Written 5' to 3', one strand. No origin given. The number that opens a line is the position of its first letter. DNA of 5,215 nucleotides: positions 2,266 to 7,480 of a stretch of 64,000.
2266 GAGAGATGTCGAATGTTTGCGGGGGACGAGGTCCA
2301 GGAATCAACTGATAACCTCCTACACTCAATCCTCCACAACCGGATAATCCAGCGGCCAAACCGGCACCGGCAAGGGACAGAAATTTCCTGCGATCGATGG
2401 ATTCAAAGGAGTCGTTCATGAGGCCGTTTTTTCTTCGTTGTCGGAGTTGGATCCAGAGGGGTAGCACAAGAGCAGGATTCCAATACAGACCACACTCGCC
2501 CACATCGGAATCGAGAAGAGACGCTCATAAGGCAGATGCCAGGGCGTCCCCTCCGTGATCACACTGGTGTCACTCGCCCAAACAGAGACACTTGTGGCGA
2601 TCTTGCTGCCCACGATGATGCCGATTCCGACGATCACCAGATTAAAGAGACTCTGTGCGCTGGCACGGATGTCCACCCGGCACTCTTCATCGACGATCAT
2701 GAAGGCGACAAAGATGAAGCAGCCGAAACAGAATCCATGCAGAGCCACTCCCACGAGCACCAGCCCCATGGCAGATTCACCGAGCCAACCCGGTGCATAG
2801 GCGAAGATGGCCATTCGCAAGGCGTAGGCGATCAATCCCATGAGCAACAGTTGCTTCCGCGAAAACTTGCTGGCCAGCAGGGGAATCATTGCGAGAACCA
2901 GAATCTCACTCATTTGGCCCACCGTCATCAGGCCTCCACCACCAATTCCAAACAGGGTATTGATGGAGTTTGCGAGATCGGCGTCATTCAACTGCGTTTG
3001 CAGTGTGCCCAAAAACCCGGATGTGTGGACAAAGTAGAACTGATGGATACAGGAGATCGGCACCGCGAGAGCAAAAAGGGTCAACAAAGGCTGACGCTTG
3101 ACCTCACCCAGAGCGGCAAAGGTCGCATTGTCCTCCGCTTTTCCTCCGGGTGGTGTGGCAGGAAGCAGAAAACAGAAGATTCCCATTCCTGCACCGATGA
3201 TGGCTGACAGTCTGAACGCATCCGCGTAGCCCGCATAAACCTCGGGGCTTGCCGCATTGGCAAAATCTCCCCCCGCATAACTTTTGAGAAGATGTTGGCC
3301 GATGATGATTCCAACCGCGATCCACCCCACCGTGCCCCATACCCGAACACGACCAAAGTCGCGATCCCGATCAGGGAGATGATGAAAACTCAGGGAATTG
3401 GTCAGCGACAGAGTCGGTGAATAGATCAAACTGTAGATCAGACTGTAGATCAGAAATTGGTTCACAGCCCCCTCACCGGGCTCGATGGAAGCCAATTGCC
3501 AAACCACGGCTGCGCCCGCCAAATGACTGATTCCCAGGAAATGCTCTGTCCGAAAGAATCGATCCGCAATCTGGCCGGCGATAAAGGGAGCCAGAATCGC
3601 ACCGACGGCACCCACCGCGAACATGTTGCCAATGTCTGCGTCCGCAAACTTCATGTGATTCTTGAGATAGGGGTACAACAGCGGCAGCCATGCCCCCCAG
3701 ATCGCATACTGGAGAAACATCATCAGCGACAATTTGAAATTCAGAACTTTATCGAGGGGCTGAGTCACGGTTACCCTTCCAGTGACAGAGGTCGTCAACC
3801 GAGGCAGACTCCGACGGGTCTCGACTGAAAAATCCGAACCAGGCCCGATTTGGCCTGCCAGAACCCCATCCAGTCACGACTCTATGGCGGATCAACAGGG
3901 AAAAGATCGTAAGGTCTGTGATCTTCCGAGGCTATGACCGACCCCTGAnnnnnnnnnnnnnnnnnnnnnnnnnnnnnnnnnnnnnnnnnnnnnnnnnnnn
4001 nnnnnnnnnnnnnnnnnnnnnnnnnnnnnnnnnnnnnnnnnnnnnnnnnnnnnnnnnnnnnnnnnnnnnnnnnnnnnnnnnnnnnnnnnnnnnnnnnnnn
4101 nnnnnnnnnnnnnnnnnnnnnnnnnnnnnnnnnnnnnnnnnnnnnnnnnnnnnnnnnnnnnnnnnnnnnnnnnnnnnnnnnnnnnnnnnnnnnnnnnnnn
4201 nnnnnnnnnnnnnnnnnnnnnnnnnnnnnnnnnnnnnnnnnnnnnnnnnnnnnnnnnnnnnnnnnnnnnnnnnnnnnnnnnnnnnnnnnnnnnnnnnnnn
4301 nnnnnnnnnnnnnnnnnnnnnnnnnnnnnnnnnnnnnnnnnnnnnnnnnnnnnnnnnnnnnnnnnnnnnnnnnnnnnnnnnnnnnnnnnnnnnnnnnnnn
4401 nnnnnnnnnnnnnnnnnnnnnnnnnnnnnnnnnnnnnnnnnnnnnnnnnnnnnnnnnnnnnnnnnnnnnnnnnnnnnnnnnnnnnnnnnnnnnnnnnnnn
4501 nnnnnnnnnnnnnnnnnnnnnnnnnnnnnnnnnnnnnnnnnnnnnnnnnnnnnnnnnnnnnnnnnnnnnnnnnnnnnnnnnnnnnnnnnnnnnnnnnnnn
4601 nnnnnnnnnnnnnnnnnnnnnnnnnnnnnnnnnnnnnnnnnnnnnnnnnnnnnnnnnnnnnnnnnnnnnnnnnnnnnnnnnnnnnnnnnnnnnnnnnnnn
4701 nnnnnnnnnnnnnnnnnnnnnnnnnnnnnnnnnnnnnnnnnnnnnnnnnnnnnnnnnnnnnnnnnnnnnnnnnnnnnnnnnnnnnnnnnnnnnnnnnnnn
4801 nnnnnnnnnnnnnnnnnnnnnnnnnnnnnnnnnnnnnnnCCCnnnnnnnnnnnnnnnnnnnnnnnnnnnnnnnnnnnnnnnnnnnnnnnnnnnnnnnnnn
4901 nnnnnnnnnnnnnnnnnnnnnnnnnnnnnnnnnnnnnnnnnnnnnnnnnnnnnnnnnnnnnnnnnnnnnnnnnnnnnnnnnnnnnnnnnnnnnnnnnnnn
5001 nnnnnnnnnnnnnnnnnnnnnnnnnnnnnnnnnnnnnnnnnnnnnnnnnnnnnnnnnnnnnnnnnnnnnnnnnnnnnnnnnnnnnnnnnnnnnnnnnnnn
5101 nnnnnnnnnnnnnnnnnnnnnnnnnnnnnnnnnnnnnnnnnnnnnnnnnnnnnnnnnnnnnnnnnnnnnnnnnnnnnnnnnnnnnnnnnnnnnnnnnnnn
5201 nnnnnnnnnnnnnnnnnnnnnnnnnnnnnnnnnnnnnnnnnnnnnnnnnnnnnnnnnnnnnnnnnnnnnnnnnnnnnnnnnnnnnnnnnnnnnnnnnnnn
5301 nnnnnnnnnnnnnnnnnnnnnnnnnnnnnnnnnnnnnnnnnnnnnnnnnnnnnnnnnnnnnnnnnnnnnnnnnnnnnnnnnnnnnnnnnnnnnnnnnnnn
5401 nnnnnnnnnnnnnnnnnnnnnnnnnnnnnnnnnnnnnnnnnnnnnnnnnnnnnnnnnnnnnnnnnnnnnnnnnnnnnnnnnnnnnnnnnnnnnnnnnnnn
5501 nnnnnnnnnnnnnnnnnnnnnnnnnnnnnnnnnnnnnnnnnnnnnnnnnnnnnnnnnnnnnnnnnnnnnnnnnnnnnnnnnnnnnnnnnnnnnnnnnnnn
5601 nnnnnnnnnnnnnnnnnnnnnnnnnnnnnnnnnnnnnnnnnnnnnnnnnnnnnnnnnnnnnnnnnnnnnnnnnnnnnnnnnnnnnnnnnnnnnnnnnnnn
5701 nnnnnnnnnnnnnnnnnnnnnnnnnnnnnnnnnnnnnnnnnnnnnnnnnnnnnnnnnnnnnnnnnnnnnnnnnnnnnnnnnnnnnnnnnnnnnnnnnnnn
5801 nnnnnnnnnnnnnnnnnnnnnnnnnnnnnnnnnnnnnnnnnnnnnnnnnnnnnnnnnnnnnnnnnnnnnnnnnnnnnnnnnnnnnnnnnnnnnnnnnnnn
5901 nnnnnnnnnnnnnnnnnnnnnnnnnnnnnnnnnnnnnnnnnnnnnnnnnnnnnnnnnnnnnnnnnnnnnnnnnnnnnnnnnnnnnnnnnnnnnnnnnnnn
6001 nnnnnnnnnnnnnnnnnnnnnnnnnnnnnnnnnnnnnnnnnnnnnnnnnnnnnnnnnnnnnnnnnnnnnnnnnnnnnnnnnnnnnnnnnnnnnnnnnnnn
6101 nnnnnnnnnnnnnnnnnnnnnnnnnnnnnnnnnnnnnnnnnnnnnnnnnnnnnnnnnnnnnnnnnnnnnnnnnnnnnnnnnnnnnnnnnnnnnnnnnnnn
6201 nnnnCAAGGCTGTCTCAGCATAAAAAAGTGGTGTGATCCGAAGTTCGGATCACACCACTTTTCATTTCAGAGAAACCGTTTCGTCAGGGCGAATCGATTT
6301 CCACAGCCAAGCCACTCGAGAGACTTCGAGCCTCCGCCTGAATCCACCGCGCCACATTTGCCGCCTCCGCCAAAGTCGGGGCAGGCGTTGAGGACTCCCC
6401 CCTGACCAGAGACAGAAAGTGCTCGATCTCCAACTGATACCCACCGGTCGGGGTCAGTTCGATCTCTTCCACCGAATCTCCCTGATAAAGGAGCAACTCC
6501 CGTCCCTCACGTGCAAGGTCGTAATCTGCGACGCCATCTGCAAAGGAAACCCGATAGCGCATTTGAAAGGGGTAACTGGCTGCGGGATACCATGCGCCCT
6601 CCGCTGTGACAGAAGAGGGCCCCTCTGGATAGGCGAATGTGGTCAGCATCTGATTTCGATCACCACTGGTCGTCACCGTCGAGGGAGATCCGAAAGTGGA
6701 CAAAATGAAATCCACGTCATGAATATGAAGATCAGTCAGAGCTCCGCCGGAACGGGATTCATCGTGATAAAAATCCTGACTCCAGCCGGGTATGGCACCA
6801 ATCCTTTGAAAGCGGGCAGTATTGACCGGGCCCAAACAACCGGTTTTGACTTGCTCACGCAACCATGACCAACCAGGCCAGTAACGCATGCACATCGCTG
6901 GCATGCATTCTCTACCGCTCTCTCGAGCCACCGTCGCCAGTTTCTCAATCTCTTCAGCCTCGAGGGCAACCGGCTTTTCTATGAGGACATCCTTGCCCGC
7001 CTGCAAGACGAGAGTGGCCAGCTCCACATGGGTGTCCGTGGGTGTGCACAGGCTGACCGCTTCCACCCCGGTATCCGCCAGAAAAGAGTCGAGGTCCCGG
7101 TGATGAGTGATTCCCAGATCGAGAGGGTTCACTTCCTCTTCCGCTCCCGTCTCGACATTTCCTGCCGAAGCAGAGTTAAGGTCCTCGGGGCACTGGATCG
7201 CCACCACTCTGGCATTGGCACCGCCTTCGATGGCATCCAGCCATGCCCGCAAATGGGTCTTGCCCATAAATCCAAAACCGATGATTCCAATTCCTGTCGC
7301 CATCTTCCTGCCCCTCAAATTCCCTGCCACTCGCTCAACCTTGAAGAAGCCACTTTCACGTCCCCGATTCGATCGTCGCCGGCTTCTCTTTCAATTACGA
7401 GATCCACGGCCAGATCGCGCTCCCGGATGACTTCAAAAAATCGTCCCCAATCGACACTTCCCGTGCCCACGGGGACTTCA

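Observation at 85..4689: TAT-exported Gfo/Idh/MocA + xylose-isomerase-like TIM barrel + MFS operon with divergent DUF1080 lipoprotein: candidate periplasmic oxidative (3-keto) glycoside cleavage module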

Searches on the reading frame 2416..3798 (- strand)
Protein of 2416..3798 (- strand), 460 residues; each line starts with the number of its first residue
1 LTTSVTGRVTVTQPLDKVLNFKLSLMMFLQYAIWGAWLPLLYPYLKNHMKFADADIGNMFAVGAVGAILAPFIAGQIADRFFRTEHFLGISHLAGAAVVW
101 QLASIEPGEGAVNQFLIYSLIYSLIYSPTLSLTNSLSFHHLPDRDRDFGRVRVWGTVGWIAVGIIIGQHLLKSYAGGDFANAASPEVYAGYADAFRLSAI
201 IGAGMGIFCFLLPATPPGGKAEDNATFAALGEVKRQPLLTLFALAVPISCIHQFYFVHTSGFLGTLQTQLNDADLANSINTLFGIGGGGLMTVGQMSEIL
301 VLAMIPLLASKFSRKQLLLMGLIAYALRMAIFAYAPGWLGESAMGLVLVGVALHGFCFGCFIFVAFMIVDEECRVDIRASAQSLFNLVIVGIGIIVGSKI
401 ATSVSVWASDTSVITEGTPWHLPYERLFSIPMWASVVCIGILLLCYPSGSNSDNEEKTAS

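Call 3: search_protein_families(library=pfam, proteins=[window:2416-3798:-], max_evalue=0.01)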
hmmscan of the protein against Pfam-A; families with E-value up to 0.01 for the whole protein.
window:2416-3798:- (460 aa): 5 families
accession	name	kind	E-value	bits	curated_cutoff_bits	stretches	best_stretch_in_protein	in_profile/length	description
PF03825.22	Nuc_H_symport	-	1.2e-77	262.1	25.9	1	20-432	4-381/400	Nucleoside H+ symporter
PF12832.13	MFS_1_like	-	5e-31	108.5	25.2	1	22-401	3-358/373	MFS_1 like family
PF07690.21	MFS_1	-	7.2e-19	68.3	33.4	1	23-397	1-346/347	Major Facilitator Superfamily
PF01306.25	LacY_symp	-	1.8e-07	30.8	24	1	21-166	10-158/413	LacY proton/sugar symporter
PF00083.30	Sugar_tr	-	2.6e-05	23.8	22.3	1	302-443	63-190/452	Sugar (and other) transporter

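Call 4: search_protein_families(library=ncbifam, proteins=[window:2416-3798:-], max_evalue=0.01)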
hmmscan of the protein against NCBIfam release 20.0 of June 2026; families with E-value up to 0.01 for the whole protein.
window:2416-3798:- (460 aa): 7 families
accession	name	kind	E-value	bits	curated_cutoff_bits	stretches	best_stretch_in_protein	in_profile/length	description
TIGR00889.1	2A0110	subfamily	5.4e-66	223.4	446.1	1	20-405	4-369/418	nucleoside permease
NF007077.0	PRK09528.1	subfamily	2e-12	46.4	429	1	21-168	14-164/421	galactoside permease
NF008346.0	PRK11128.1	equivalog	4.2e-09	36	259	1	23-401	9-349/383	3-phenylpropionate MFS transporter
TIGR00882.1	2A0105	subfamily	1.5e-06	27.4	220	1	23-166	7-153/396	oligosaccharide MFS transporter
TIGR00902.1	2A0127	subfamily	3.7e-05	23.1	698.9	1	23-168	9-150/388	3-phenylpropionate MFS transporter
TIGR00879.1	SP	subfamily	6.3e-05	21.7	237.8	1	237-402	53-212/510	sugar porter family MFS transporter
NF037959.1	MFS_SpdSyn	subfamily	0.0034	16.2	40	1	24-85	99-161/480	fused MFS/spermidine synthase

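Call 67: search_solved_structures(query=window:2416-3768:-, max_evalue=0.001, show_alignments=1)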
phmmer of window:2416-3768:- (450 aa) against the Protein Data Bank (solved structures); distinct sequences matched with E-value up to 0.001: 3.
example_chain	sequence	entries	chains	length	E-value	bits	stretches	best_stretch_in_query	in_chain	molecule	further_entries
8zoj_B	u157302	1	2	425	3.1e-45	158.3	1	11-391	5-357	Putative nucleoside transporter YegT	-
7dl9_A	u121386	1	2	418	1.8e-30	109.6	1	9-405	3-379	Nucleoside permease NupG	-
7dla_A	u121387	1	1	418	2.2e-30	109.3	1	9-404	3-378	Nucleoside permease NupG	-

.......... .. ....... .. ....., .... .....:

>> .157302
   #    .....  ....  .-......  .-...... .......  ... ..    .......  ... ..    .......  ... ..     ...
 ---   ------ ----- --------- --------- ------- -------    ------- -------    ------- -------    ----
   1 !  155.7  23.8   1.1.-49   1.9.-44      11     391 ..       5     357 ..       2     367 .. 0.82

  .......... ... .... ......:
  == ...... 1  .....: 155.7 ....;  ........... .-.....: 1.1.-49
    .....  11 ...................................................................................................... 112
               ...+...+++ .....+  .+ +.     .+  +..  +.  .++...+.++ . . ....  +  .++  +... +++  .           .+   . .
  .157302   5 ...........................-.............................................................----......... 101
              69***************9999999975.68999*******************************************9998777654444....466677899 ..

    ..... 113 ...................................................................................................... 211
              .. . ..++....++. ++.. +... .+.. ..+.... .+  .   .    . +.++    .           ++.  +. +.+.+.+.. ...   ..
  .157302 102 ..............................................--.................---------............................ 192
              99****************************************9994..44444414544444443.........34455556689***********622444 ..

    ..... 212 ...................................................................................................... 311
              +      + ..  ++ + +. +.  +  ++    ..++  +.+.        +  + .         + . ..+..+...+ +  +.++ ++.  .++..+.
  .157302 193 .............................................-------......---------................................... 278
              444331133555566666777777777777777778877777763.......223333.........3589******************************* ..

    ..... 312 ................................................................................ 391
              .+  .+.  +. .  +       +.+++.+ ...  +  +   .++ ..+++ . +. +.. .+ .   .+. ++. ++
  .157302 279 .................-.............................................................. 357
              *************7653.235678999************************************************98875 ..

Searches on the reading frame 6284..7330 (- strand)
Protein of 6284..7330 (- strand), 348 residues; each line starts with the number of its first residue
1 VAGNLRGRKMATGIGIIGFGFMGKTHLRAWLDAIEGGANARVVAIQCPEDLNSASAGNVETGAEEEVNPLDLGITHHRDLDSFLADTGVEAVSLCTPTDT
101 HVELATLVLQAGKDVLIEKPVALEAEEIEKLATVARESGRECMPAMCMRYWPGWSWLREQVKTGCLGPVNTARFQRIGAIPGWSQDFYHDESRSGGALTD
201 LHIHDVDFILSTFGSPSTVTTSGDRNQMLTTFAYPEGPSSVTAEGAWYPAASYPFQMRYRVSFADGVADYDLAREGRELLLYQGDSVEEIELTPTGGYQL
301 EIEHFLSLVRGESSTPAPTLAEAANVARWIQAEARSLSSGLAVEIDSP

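Call 3: search_protein_families(library=pfam, proteins=[window:6284-7330:-], max_evalue=0.01)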
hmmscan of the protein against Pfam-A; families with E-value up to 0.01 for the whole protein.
window:6284-7330:- (348 aa): 3 families
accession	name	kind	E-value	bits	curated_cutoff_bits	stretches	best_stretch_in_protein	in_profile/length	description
PF01408.29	GFO_IDH_MocA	-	2.6e-21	77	24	1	14-144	3-118/120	Oxidoreductase family, NAD-binding Rossmann fold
PF22725.1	GFO_IDH_MocA_C3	-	7.1e-09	36.2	27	1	157-225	4-74/124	GFO/IDH/MocA C-terminal domain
PF02894.22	GFO_IDH_MocA_C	-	1.8e-08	34.9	22.9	1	158-222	1-67/218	Oxidoreductase family, C-terminal alpha/beta domain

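Call 4: search_protein_families(library=ncbifam, proteins=[window:6284-7330:-], max_evalue=0.01)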
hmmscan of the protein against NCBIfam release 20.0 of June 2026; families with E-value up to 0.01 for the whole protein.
window:6284-7330:- (348 aa): 8 families
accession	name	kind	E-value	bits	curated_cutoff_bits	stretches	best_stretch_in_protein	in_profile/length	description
TIGR04380.1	myo_inos_iolG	equivalog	1.6e-26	93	355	1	13-223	3-196/330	inositol 2-dehydrogenase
NF040723.1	UDP-GlcNAcDh_Arch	equivalog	1.4e-21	77.4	450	1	14-312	3-277/302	UDP-N-acetylglucosamine 3-dehydrogenase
NF007574.0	PRK10206.1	equivalog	6.9e-15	54.9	352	1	65-220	42-194/345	oxidoreductase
NF052479.1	LevoglcsnDh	equivalog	1.1e-14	54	650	1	13-217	5-206/386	levoglucosan dehydrogenase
NF008607.0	PRK11579.1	subfamily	1.2e-13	50.8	330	1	14-221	7-197/346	oxidoreductase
NF052679.1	InsChiInosDhIolG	equivalog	3.4e-11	42.7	540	1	10-167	1-146/343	bifunctional inositol 2-dehydrogenase/D-chiro-inositol 1-dehydrogenase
NF041392.1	XylDh_Gfo6_Halo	equivalog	1.4e-08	33.9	350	1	64-168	59-162/350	D-xylose 1-dehydrogenase Gfo6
NF058563.1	BT_2159_fam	equivalog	1e-06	28.1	650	1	14-208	3-178/350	disaccharide 3-dehydrogenase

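Call 39: search_solved_structures(query=window:6284-7330:-, max_evalue=1e-8)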
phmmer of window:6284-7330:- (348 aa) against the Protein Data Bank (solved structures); distinct sequences matched with E-value up to 1e-8: 31.
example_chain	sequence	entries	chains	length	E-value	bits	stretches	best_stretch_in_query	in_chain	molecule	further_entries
3hnp_A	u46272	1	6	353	7.2e-19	71.5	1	71-226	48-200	Oxidoreductase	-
8w9s_A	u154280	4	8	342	7e-17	65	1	14-345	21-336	NADH-dependent dihydrogenase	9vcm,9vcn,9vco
4hkt_A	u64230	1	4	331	7.4e-17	64.9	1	10-220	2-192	Inositol 2-dehydrogenase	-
4h3v_A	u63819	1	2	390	1.1e-16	64.4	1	12-214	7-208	Oxidoreductase domain protein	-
3i23_A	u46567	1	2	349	2.9e-16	63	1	71-226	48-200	Oxidoreductase, Gfo/Idh/MocA family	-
3fd8_A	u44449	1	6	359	3.1e-16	62.9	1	71-226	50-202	Oxidoreductase, Gfo/Idh/MocA family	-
4fb5_A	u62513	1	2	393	5.6e-16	62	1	11-221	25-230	Probable oxidoreductase protein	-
3cea_A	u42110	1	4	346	1.6e-14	57.2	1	14-211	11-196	Myo-inositol 2-dehydrogenase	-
7xr9_A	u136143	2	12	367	2.2e-14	56.7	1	14-215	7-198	DgpA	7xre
3e82_A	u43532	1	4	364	2.4e-13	53.4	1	14-219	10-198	Putative oxidoreductase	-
2o48_X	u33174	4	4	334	2.6e-13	53.2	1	81-227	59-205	Dimeric dihydrodiol dehydrogenase | Trans-1,2-dihydrobenzene-1,2-diol dehydrogenase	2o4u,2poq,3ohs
3e18_A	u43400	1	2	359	2.9e-13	53.1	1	63-213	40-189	oxidoreductase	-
5ya8_A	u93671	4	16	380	5.4e-13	52.2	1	9-224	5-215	Scyllo-inositol dehydrogenase with L-glucose dehydrogenase activity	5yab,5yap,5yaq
6ktj_A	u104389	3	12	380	6.1e-13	52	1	9-224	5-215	Scyllo-inositol dehydrogenase with L-glucose dehydrogenase activity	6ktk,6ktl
3gfg_A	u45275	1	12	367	1.6e-12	50.6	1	71-222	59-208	Uncharacterized oxidoreductase yvaA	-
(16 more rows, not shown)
